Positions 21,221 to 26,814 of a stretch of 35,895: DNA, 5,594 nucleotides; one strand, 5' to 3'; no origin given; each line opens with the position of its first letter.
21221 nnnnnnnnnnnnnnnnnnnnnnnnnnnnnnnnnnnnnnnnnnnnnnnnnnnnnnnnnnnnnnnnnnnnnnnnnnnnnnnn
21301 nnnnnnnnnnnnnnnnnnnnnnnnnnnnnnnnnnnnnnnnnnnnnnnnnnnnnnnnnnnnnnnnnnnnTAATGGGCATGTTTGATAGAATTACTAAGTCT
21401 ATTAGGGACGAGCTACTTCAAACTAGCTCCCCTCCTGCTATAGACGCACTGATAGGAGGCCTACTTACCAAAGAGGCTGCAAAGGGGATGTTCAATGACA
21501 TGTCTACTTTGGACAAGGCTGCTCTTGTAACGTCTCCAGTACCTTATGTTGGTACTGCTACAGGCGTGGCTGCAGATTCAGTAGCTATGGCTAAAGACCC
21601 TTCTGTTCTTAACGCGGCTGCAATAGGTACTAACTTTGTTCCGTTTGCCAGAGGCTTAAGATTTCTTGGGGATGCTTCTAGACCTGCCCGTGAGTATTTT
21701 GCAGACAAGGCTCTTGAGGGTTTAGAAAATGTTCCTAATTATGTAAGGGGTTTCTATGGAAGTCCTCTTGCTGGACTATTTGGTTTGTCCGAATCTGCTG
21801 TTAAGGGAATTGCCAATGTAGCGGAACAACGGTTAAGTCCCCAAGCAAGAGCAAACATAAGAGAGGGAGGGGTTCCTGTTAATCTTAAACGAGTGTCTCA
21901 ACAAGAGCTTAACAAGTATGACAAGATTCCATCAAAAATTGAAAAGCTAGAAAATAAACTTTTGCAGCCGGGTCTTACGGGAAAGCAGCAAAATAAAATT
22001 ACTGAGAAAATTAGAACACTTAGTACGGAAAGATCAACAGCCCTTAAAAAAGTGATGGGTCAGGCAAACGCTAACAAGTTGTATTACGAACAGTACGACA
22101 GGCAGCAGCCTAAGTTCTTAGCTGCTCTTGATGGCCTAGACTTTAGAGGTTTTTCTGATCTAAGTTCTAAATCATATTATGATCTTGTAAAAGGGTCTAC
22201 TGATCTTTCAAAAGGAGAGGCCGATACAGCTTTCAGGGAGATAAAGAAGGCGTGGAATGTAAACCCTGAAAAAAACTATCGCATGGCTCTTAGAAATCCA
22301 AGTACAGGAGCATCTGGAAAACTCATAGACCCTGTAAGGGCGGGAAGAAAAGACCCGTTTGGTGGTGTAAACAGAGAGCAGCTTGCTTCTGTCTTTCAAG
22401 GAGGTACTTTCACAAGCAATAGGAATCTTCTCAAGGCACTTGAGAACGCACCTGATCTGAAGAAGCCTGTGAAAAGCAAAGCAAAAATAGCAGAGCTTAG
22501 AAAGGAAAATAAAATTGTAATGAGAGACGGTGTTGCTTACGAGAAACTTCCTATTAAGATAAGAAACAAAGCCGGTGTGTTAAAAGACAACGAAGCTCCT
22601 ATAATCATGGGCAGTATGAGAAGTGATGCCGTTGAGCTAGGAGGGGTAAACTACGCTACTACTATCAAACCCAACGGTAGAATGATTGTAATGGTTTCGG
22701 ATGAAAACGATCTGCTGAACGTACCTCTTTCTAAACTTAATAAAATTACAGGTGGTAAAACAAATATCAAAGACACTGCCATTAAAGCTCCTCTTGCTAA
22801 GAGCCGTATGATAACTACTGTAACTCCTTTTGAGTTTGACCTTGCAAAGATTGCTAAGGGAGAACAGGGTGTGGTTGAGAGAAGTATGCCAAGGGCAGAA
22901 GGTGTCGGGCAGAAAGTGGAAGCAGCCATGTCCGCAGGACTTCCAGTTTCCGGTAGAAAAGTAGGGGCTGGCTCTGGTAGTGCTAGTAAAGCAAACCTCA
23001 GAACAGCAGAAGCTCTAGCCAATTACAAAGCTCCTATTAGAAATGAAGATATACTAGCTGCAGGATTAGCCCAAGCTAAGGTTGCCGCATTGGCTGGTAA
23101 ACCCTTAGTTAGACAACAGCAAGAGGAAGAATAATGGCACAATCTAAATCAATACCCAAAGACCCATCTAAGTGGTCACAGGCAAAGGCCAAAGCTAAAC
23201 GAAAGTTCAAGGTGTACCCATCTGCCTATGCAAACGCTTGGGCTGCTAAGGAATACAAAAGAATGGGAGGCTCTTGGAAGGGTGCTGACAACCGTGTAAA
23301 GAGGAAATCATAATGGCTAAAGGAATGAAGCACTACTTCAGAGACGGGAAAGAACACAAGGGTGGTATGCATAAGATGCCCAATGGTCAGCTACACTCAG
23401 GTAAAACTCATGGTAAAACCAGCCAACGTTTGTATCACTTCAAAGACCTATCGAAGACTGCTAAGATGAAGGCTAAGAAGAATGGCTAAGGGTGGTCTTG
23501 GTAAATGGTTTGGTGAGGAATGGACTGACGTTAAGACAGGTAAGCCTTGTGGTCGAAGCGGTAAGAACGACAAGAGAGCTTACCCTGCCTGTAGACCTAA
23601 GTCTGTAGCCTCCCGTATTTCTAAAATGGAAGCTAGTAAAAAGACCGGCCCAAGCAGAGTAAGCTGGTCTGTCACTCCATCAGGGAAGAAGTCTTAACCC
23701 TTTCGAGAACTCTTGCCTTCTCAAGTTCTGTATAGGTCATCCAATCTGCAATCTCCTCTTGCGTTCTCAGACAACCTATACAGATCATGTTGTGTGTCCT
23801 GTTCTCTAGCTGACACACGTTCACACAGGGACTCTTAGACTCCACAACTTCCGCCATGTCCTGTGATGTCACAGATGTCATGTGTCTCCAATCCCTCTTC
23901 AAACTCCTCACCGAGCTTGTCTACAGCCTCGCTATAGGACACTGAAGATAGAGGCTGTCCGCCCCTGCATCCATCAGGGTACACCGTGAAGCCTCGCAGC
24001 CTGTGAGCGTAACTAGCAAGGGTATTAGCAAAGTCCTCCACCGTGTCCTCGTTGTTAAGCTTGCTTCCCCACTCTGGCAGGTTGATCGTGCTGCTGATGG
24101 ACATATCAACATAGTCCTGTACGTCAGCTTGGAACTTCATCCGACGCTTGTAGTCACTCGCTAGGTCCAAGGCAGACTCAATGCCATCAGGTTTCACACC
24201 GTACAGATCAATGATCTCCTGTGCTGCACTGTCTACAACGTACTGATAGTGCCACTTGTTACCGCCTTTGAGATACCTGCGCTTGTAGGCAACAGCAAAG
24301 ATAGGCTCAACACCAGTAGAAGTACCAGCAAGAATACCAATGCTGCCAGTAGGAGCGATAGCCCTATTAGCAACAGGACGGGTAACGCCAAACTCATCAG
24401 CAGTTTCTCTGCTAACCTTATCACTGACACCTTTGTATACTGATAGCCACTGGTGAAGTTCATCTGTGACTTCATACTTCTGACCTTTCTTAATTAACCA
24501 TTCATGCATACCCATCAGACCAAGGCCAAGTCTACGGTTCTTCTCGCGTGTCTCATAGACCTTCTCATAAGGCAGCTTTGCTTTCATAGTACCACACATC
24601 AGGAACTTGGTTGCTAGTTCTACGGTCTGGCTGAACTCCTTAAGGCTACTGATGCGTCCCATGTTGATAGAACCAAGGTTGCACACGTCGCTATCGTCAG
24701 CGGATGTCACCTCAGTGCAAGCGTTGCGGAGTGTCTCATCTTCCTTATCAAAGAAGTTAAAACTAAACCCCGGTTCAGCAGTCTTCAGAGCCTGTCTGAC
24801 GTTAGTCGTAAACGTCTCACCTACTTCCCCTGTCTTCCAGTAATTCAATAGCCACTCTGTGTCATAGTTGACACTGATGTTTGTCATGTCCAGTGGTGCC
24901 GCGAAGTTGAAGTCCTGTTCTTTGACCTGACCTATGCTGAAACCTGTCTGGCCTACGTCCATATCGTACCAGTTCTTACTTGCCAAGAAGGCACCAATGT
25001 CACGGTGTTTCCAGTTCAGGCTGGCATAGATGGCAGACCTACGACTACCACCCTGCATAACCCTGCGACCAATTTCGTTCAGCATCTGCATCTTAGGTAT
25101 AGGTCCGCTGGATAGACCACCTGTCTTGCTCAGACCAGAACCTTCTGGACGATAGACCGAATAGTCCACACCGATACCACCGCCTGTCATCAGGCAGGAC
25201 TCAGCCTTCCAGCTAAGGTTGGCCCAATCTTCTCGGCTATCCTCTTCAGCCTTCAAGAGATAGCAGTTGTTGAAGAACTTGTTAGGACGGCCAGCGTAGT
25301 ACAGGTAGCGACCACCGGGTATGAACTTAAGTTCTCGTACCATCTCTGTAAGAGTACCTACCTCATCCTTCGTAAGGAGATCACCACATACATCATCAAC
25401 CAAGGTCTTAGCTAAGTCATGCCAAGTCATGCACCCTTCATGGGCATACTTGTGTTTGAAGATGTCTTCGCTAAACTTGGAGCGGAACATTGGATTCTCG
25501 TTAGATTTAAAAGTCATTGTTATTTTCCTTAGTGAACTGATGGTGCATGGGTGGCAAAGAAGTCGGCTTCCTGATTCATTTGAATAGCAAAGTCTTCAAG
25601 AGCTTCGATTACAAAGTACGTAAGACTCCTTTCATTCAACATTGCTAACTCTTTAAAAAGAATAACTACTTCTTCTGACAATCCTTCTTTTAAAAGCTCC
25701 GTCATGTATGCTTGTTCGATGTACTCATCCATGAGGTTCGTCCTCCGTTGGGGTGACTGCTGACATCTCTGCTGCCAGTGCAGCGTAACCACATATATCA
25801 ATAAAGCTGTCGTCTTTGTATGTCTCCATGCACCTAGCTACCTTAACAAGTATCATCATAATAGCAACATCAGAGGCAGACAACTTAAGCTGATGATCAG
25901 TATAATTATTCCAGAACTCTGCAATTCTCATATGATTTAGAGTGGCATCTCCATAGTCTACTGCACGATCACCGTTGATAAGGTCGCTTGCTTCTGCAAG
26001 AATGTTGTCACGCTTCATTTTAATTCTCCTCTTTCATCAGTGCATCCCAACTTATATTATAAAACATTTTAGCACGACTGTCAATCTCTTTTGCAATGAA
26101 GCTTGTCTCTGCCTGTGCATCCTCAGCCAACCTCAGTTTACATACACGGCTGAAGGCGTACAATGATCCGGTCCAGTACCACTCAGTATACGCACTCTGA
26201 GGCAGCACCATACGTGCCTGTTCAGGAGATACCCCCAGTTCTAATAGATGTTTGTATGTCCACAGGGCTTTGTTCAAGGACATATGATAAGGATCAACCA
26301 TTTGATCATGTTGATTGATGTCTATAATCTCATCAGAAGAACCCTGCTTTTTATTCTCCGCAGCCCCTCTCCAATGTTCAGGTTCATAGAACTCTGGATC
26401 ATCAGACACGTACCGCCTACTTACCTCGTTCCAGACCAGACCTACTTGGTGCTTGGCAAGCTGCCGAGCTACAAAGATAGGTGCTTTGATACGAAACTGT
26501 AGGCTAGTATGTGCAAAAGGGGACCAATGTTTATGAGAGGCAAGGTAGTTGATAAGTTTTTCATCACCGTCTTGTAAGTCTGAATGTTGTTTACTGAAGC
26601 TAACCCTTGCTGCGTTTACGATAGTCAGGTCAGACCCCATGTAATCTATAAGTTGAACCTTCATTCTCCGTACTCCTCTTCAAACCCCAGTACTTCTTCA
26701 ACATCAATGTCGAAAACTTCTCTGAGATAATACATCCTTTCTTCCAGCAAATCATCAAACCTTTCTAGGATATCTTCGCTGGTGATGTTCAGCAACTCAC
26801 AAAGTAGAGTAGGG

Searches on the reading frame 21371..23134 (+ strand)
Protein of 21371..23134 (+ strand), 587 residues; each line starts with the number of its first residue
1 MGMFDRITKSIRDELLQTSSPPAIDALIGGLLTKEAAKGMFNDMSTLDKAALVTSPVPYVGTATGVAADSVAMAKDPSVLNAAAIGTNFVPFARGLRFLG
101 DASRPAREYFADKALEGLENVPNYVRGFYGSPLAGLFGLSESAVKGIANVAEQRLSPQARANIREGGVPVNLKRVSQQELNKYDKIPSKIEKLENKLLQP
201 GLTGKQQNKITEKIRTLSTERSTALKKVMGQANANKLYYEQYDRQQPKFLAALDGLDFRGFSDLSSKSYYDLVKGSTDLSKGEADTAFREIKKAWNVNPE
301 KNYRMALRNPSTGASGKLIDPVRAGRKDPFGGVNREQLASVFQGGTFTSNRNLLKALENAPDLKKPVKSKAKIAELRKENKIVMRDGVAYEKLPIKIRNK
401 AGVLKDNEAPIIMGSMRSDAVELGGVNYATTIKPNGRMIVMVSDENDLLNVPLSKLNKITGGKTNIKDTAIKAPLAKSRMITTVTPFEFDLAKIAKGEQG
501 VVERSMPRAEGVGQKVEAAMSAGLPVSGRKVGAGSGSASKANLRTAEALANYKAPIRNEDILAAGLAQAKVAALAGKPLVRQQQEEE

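Call 11: search_protein_families(library=phrogs, proteins=[window:21371-23134:+], max_evalue=0.001)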
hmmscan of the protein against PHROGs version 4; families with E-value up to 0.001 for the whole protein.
window:21371-23134:+ (587 aa): 0 families

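Call 12: search_protein_families(library=pfam, proteins=[window:21371-23134:+], max_evalue=0.01)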
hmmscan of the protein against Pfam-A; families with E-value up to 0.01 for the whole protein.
window:21371-23134:+ (587 aa): 0 families

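Call 63: search_solved_structures(query=window:21371-23134:+, max_evalue=1)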
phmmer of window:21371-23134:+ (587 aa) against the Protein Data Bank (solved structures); distinct sequences matched with E-value up to 1: 5.
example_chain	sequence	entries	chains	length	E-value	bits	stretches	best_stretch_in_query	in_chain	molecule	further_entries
4zqm_A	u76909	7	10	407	0.0055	19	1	466-538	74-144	Inosine-5'-monophosphate dehydrogenase,Inosine-5'-monophosphate dehydrogenase | Inosine-5'-monophosphate dehydrogenase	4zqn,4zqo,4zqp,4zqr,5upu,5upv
9dc8_A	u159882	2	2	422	0.0061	18.8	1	466-538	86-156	Inosine-5'-monophosphate dehydrogenase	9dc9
5j5r_A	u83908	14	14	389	0.019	17.2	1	466-541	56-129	Inosine-5'-monophosphate dehydrogenase,Inosine-5'-monophosphate dehydrogenase | Inosine-5'-monophosphate dehydrogenase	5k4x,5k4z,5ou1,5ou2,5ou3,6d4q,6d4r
2eaa_A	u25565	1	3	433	0.6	12.3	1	109-191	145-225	7S globulin-3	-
2ea7_A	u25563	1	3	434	0.6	12.3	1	109-191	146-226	7S globulin-1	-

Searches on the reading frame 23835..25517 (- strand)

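Call 9: search_protein_families(library=pfam, proteins=[window:23835-25517:-], max_evalue=0.01)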
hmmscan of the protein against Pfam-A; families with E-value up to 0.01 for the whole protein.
window:23835-25517:- (560 aa): 1 family
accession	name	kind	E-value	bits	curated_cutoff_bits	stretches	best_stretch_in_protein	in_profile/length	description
PF02867.20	Ribonuc_red_lgC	-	6.3e-49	167.4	23.9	3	264-350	209-304/523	Ribonucleotide reductase, barrel domain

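Call 10: search_protein_families(library=phrogs, proteins=[window:23835-25517:-], max_evalue=0.001)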
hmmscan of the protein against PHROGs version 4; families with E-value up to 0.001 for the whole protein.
window:23835-25517:- (560 aa): 5 families
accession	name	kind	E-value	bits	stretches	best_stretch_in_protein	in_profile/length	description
phrog_84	-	DNA, RNA and nucleotide metabolism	1.3e-60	206.5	2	51-378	244-612/975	ribonucleoside-diphosphate reductase large subunit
phrog_367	-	DNA, RNA and nucleotide metabolism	2.2e-46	159.4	2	138-414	261-542/701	ribonucleotide reductase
phrog_3844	-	moron, auxiliary metabolic gene and host takeover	6.9e-18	65.8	1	260-349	146-233/451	NrdA-like aerobic NDP reductase large subunit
phrog_3987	-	DNA, RNA and nucleotide metabolism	8.6e-12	45.4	1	72-182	209-318/467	ribonucleotide reductase large subunit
phrog_30939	-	DNA, RNA and nucleotide metabolism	4.7e-07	29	1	109-403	522-823/977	ribonucleotide reductase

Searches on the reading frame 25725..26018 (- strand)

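Call 52: search_protein_families(library=pfam, proteins=[window:25725-26018:-], max_evalue=0.1)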
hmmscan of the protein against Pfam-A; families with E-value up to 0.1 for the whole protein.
window:25725-26018:- (97 aa): 2 families
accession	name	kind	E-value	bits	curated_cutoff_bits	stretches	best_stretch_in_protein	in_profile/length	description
PF19905.4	DUF6378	-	1.6e-27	96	27.1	1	5-85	1-80/81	Domain of unknown function (DUF6378)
PF10952.14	DUF2753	-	0.024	15.3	28.7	1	30-78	54-101/140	Protein of unknown function (DUF2753)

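Call 53: search_protein_families(library=phrogs, proteins=[window:25725-26018:-], max_evalue=0.01)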
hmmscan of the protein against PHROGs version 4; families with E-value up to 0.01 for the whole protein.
window:25725-26018:- (97 aa): 7 families
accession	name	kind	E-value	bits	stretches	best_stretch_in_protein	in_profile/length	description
phrog_1167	-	other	3.5e-31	109.7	1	4-90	4-89/169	phosphofructokinase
phrog_474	-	other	1.5e-30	108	1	1-93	127-218/274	phosphofructokinase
phrog_6328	-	unknown function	1.4e-21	78.8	1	2-87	158-243/249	-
phrog_18396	-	unknown function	6.6e-15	56.8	1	2-85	156-244/248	-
phrog_6342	-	unknown function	8.2e-10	40.2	1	3-85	51-132/236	-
phrog_1597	-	unknown function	1.8e-08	36.1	1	4-84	99-178/189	-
phrog_17775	-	unknown function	0.0065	17.6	1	28-82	104-154/163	-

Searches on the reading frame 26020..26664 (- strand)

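Call 9: search_protein_families(library=pfam, proteins=[window:26020-26664:-], max_evalue=0.01)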
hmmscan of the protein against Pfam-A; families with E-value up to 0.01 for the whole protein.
window:26020-26664:- (214 aa): 1 family
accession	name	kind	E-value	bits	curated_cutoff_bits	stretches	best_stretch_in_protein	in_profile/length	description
PF02511.20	Thy1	-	2.7e-45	155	24.8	1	4-195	1-182/191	Thymidylate synthase complementing protein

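Call 10: search_protein_families(library=phrogs, proteins=[window:26020-26664:-], max_evalue=0.001)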
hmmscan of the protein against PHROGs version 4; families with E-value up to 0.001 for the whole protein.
window:26020-26664:- (214 aa): 6 families
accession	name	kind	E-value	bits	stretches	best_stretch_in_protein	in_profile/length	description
phrog_85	-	DNA, RNA and nucleotide metabolism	7.1e-66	224.3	1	1-195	371-569/866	thymidylate synthase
phrog_28804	-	DNA, RNA and nucleotide metabolism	6.5e-21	75.5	1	132-211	9-87/91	thymidylate synthase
phrog_10644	-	DNA, RNA and nucleotide metabolism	8.2e-21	75.8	1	65-195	11-140/160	thymidylate synthase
phrog_26005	-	unknown function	2.3e-11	44.7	1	6-54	15-64/310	-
phrog_23580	-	DNA, RNA and nucleotide metabolism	6.2e-08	33.7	1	1-60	1-65/178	thymidylate synthase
phrog_22708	-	DNA, RNA and nucleotide metabolism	2.3e-07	31.4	1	26-89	63-127/242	thymidylate synthase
